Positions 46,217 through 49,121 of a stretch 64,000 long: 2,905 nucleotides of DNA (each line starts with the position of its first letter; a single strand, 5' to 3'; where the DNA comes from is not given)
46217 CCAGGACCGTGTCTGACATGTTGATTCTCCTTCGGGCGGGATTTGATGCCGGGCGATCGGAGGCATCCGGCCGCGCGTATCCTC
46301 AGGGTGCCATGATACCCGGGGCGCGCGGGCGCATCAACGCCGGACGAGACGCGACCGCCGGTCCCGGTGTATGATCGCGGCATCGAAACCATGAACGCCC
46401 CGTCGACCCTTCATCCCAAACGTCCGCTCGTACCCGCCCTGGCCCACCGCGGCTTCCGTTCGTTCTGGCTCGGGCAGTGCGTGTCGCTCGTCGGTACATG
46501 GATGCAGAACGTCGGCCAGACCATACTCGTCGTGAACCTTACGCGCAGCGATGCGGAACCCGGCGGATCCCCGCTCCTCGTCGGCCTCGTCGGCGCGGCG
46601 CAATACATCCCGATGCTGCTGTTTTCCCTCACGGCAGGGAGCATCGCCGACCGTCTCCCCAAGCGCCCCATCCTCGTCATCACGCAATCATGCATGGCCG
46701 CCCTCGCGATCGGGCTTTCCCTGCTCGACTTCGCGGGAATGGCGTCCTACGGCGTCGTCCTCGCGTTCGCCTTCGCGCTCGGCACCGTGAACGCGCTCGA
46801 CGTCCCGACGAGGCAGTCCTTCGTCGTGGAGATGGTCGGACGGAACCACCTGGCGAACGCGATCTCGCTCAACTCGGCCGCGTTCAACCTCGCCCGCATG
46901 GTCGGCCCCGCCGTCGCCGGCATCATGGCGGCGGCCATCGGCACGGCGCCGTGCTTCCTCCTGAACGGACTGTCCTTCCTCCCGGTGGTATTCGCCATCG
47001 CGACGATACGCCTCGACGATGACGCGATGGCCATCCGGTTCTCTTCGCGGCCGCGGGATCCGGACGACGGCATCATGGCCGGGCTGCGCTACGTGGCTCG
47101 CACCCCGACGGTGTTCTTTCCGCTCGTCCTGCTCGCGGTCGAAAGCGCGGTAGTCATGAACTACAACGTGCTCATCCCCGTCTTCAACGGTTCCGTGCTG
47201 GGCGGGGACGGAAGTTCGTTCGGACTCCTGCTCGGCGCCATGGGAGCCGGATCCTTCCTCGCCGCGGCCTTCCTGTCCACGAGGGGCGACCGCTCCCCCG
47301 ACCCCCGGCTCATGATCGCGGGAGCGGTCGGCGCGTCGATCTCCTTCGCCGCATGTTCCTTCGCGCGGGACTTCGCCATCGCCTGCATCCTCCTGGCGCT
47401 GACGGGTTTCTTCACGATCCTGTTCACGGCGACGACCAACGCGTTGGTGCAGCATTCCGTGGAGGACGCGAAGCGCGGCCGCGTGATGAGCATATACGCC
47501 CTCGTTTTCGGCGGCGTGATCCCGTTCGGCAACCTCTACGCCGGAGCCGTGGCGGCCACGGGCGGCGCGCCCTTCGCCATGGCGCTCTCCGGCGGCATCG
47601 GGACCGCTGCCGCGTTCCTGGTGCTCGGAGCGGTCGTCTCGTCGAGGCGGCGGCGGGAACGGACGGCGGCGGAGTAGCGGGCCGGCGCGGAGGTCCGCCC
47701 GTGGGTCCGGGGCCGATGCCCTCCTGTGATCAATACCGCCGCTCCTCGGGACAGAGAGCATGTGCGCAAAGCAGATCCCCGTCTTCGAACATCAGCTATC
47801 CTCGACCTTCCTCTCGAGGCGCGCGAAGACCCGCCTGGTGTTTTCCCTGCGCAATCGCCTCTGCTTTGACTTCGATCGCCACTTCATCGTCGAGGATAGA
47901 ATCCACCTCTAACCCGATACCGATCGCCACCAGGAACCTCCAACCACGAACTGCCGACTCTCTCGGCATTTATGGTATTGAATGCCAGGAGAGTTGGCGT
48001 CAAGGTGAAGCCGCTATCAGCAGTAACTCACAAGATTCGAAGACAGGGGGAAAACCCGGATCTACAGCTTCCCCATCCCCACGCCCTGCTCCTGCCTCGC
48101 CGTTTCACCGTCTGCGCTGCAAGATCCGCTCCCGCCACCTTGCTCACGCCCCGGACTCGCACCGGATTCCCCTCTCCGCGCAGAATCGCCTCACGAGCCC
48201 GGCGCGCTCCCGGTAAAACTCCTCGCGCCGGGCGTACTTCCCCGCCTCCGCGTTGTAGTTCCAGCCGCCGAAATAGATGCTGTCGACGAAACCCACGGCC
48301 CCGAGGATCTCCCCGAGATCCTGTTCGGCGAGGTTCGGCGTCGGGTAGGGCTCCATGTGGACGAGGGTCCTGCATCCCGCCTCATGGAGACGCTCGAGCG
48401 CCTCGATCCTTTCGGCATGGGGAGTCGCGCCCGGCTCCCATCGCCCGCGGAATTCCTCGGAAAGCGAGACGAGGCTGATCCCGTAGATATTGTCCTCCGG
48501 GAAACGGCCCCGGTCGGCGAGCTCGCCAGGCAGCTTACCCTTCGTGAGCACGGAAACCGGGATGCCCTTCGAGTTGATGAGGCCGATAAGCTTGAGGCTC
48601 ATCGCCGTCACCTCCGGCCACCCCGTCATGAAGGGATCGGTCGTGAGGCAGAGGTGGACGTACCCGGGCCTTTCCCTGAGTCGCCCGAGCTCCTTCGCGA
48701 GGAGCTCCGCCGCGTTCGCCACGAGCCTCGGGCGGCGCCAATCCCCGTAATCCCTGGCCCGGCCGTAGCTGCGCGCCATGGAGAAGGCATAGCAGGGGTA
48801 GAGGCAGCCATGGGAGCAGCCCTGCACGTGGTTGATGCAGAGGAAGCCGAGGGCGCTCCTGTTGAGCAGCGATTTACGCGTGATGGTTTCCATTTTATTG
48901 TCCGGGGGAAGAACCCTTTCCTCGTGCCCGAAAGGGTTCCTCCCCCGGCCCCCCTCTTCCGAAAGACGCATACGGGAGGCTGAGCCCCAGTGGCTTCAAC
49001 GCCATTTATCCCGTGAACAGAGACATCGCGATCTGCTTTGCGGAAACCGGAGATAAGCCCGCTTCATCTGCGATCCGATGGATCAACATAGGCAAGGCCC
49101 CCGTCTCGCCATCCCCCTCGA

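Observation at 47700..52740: Low-GC island resembling a decayed anti-phage locus: OLD/PARIS-like ATPase plus truncated Toprim partner, helicase-nuclease pseudogene, GGDEF remnant, antitoxin-like debris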

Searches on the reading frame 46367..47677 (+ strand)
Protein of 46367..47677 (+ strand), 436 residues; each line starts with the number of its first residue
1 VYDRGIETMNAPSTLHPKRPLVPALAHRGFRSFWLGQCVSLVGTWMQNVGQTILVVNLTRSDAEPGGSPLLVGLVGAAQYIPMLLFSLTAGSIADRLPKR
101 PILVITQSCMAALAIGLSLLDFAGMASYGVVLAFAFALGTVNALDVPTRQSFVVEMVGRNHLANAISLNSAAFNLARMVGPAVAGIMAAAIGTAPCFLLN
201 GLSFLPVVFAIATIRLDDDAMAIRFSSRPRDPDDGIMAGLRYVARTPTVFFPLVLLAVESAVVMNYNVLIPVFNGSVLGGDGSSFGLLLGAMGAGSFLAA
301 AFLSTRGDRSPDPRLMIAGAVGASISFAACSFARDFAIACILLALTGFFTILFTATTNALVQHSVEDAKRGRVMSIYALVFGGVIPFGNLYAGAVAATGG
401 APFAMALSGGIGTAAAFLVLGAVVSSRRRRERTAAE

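Call 3: search_protein_families(library=pfam, proteins=[window:46367-47677:+], max_evalue=0.01)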
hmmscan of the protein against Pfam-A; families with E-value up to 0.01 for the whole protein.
window:46367-47677:+ (436 aa): 2 families
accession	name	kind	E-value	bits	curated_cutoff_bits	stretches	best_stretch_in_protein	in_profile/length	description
PF05977.19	MFS_3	-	7e-62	210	27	1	25-419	7-390/524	Transmembrane secretion effector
PF07690.21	MFS_1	-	1.7e-35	123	33.4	2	34-279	2-233/347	Major Facilitator Superfamily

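Call 13: find_related_loci(query=window:46367-47677:+, collection=genome_contigs, flank=10000)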
Query window:46367-47677:+ (436 aa) in genome_contigs; peptide patterns used: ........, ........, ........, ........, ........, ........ (x = any residue, [..] = any of these).
600 stretches matched a pattern (row limit reached: there are more); 561 encode a relative of the query (tblastn E <= 1e-3); the best 80 are kept; 80 distinct loci.
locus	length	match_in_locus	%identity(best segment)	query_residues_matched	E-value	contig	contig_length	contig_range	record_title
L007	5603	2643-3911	49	7-429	3e-109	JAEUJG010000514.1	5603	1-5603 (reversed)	MAG: Spirochaetaceae bacterium isolate new MAG-63 k141_1959008, whole genome shotgun sequence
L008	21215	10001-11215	49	21-435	2e-108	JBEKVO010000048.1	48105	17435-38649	MAG: Rectinemataceae bacterium isolate SPRUCE 606 SPRUCE_606_48, whole genome shotgun sequence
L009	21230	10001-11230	45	23-435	4e-107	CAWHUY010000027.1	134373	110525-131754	MAG: uncultured Spirochaetota bacterium isolate MFD02416.bin.2.175 genome assembly, contig: contig_83028, whole genome s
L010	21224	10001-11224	44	19-432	8e-101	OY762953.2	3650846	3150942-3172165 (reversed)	MAG: Treponemataceae bacterium isolate a6accef0-0fd1-414a-935d-742eec6b5613 genome assembly, chromosome: 1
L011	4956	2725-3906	42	23-431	3e-99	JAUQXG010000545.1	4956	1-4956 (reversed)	MAG: Lutispora sp. isolate BIN23 contig_329926, whole genome shotgun sequence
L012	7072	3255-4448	41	23-436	4e-97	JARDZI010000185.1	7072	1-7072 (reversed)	MAG: Clostridiales bacterium isolate L_E1_T20_C_bin.95 scaffold_18771, whole genome shotgun sequence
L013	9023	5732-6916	43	11-412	2e-95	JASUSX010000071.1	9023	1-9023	MAG: Clostridia bacterium isolate DJKA97_NP-J24_bin.6 scaffold_2371, whole genome shotgun sequence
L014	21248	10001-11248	40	9-433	1e-94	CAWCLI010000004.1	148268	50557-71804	MAG: Nitrospirota bacterium isolate MFD03726.bin.1.47 genome assembly, contig: contig_112840, whole genome shotgun seque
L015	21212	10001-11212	40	9-429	2e-94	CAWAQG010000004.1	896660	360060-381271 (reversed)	MAG: Nitrospirota bacterium isolate MFD03726.bin.1.191 genome assembly, contig: contig_32802, whole genome shotgun seque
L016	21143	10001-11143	42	21-411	5e-93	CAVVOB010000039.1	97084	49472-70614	MAG: Nitrospirota bacterium isolate MFD05942.bin.2.44 genome assembly, contig: contig_96747, whole genome shotgun sequen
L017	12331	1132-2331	41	19-435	1e-92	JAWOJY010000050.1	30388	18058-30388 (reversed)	MAG: Nitrospirota bacterium isolate bin_109_1 c_000012201408, whole genome shotgun sequence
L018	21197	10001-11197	40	19-431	3e-92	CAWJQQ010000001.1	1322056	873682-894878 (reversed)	MAG: Nitrospirota bacterium isolate MFD03044.bin.1.139 genome assembly, contig: contig_25986, whole genome shotgun seque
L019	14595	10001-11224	42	3-420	1e-91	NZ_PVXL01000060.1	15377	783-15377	Neomoorella stamsii strain DSM 26217 MOST_contig000060, whole genome shotgun sequence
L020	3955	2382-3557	45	15-416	1e-91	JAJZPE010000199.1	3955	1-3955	MAG: Bacillota bacterium isolate SKS1.bin113 NODE_41490_length_3955_cov_2.053030, whole genome shotgun sequence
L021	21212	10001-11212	40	19-436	2e-91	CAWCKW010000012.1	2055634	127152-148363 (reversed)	MAG: Nitrospirota bacterium isolate MFD01872.bin.2.231 genome assembly, contig: contig_23495, whole genome shotgun seque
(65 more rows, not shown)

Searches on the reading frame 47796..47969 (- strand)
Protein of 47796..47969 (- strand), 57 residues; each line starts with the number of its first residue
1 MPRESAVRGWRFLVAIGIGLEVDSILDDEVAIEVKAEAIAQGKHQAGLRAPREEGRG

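Call 3: search_protein_families(library=pfam, proteins=[window:47796-47969:-], max_evalue=0.01)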
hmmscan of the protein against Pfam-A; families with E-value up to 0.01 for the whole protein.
window:47796-47969:- (57 aa): 0 families

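Call 4: search_protein_families(library=padloc, proteins=[window:47796-47969:-], max_evalue=0.01)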
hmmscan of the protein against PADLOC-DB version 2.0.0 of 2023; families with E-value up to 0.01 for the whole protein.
window:47796-47969:- (57 aa): 1 family
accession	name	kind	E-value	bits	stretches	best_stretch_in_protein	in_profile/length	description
PDLC04790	PDC-S01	-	0.0036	14.1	1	20-53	347-384/422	-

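Call 5: search_protein_families(library=ncbifam, proteins=[window:47796-47969:-], max_evalue=0.01)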
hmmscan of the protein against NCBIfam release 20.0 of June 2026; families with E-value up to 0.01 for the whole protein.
window:47796-47969:- (57 aa): 0 families

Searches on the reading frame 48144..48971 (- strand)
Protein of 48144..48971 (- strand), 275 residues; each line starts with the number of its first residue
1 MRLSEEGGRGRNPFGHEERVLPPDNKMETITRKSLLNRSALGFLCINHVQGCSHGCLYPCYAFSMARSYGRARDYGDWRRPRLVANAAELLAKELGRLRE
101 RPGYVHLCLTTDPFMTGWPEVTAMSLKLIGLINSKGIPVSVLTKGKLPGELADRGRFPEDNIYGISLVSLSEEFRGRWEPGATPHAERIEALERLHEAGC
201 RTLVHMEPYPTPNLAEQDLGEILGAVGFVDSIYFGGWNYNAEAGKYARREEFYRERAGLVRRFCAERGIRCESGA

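Call 3: search_protein_families(library=pfam, proteins=[window:48144-48971:-], max_evalue=0.01)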
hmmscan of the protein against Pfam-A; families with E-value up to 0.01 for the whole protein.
window:48144-48971:- (275 aa): 1 family
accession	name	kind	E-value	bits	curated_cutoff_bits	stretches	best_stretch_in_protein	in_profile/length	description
PF04055.27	Radical_SAM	-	4e-12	47.1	29.5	1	46-223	1-163/166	Radical SAM superfamily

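Call 4: search_protein_families(library=padloc, proteins=[window:48144-48971:-], max_evalue=0.01)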
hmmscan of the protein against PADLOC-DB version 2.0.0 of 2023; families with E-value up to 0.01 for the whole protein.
window:48144-48971:- (275 aa): 0 families

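Call 5: search_protein_families(library=ncbifam, proteins=[window:48144-48971:-], max_evalue=0.01)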
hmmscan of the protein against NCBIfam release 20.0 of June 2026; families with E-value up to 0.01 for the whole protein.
window:48144-48971:- (275 aa): 4 families
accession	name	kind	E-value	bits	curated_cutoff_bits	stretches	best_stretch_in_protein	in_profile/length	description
NF033668.1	rSAM_PA0069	hypoth_equivalog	1.4e-14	53.9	360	1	45-225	60-240/348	PA0069 family radical SAM protein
NF038135.1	rSAM_Rv2578c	equivalog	4e-13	49.1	430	1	33-214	46-233/317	Rv2578c family radical SAM protein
NF038136.1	rSAM_Rv_intein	exception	3.5e-06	26.2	700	1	85-209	360-486/574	intein-containing Rv2578c family radical SAM protein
TIGR04470.1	rSAM_mob_pairB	equivalog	3.8e-05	23.2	410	1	30-77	4-52/285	radical SAM mobile pair protein B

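Call 30: find_homologous_proteins(query=window:48144-48893:-)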
Query window:48144-48893:- (249 aa): 3138 proteins with E <= 0.001 among 4902 candidates; the best 120 are listed.
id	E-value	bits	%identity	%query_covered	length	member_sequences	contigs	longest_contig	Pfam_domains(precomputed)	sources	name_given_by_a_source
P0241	5.1e-169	578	100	100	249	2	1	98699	PF04055.28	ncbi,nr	ncbi:MAG: radical SAM protein [Spirochaetes bacterium]|nr:radical SAM protein [Spirochaetota bacteri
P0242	2.7e-138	478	84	100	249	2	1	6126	PF04055.28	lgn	-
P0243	6.6e-132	457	81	98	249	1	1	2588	PF04055.28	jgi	jgi:DNA repair photolyase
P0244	1.2e-128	446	78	98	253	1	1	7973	PF04055.28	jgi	jgi:DNA repair photolyase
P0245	2.3e-126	439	76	100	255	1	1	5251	PF04055.28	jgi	jgi:DNA repair photolyase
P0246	3.6e-125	435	75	100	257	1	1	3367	PF04055.28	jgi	jgi:DNA repair photolyase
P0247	1.2e-123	430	74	100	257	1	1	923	PF04055.28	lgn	-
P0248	8.7e-123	427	74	100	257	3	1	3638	PF04055.28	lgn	-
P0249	1.3e-122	426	74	100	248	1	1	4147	PF04055.28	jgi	jgi:DNA repair photolyase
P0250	2.1e-120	419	72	100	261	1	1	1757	PF04055.28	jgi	jgi:DNA repair photolyase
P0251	2.2e-120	419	72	100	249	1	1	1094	PF04055.28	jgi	jgi:DNA repair photolyase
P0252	4.6e-120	418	74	99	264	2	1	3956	PF04055.28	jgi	jgi:DNA repair photolyase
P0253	4.9e-120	418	75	98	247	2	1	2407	PF04055.28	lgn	-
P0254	5.5e-120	418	75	100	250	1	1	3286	PF04055.28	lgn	-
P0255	2.4e-118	412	72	98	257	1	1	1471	PF04055.28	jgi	jgi:DNA repair photolyase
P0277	3.7e-111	389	72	98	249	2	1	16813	PF04055.28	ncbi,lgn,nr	ncbi:MAG TPA: radical SAM protein [Rectinemataceae bacterium]|nr:radical SAM protein [Rectinematacea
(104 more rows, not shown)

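Call 31: find_encoding_contigs(protein=P0242, flank=8000, max_places=2)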
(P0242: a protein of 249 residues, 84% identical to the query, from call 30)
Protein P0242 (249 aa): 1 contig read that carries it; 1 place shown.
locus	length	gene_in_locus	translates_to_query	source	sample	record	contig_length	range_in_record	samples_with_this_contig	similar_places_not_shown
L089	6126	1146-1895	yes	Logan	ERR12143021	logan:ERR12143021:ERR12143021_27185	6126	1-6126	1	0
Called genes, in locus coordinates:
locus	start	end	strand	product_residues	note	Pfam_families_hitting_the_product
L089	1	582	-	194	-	?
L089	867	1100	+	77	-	-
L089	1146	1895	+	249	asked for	PF04055:Radical_SAM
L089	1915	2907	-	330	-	-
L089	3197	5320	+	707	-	PF00023:Ank (faint), PF13606:Ank_3 (faint), PF13637:Ank_4 (faint), PF13857:Ank_5 (faint), PF12796:Ank_2 (weak)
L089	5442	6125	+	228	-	?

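Call 32: find_encoding_contigs(protein=P0244, flank=8000, max_places=2)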
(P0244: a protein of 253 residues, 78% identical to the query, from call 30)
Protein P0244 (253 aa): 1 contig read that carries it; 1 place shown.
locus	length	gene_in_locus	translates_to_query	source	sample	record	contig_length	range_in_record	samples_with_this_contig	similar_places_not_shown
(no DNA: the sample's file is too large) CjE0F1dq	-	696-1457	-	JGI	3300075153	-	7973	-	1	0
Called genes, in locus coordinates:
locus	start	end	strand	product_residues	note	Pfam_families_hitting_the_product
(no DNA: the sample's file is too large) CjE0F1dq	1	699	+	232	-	?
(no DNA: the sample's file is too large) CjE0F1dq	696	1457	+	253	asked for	PF04055:Radical_SAM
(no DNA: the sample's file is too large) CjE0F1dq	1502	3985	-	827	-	PF13860:FlgD_ig (faint), PF13585:CHU_C (faint), PF00691:OmpA (weak)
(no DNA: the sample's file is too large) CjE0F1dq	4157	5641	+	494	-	-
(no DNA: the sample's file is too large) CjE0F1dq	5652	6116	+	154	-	PF12802:MarR_2 (weak)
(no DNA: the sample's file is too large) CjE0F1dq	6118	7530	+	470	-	PF00330:Aconitase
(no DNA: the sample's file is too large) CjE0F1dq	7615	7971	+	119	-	?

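Call 33: find_encoding_contigs(protein=P0277, flank=8000, max_places=2)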
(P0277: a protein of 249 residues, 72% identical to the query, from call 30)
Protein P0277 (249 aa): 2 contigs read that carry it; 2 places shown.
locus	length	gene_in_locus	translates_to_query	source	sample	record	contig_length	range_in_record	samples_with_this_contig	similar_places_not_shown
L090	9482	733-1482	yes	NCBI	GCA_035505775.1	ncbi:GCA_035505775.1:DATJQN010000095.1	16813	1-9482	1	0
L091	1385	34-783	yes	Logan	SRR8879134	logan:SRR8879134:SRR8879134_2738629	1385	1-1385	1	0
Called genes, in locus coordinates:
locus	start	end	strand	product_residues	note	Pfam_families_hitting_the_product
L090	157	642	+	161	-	-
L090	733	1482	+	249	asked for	PF04055:Radical_SAM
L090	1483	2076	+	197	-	PF01810:LysE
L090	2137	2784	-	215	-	PF18914:DUF5666 (faint)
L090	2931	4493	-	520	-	PF00497:SBP_bac_3, PF07568:HisKA_2, PF13581:HATPase_c_2 (weak), PF02518:HATPase_c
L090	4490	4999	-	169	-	PF13302:Acetyltransf_3, PF00583:Acetyltransf_1, PF13673:Acetyltransf_10, PF13508:Acetyltransf_7, PF08445:FR47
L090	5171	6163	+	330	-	PF12146:Hydrolase_4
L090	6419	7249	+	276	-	PF09479:Flg_new (weak), PF18998:Flg_new_2 (faint), PF09479:Flg_new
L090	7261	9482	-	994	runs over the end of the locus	PF00072:Response_reg, PF08447:PAS_3, PF13426:PAS_9, PF00989:PAS, PF08448:PAS_4, PF13426:PAS_9, PF07568:HisKA_2, PF02518:HATPase_c, +8 more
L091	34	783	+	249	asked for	PF04055:Radical_SAM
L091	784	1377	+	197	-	PF01810:LysE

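Call 52: find_encoding_contigs(protein=P0243, flank=5000, max_places=2)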
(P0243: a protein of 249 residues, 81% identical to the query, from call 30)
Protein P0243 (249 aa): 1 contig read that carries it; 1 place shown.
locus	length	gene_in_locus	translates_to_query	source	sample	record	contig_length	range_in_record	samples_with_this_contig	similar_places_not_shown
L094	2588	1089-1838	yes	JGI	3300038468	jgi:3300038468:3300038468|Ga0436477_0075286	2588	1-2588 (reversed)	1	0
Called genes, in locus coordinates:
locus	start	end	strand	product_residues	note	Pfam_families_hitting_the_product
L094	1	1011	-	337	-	?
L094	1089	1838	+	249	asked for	PF04055:Radical_SAM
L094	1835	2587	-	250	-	?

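Call 53: find_encoding_contigs(protein=P0245, flank=5000, max_places=2)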
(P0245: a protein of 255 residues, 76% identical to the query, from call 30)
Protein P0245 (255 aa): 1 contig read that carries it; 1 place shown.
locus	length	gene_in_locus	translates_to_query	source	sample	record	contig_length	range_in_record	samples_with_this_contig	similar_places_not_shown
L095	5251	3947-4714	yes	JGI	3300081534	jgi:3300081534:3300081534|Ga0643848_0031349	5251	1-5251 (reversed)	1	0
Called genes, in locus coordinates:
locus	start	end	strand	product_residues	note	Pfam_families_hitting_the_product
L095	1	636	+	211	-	?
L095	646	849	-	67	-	-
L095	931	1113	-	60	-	-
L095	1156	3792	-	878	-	PF01261:AP_endonuc_2, PF00501:AMP-binding, PF13193:AMP-binding_C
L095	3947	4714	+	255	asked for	PF04055:Radical_SAM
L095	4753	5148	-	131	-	PF07366:SnoaL, PF12680:SnoaL_2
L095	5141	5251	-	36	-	?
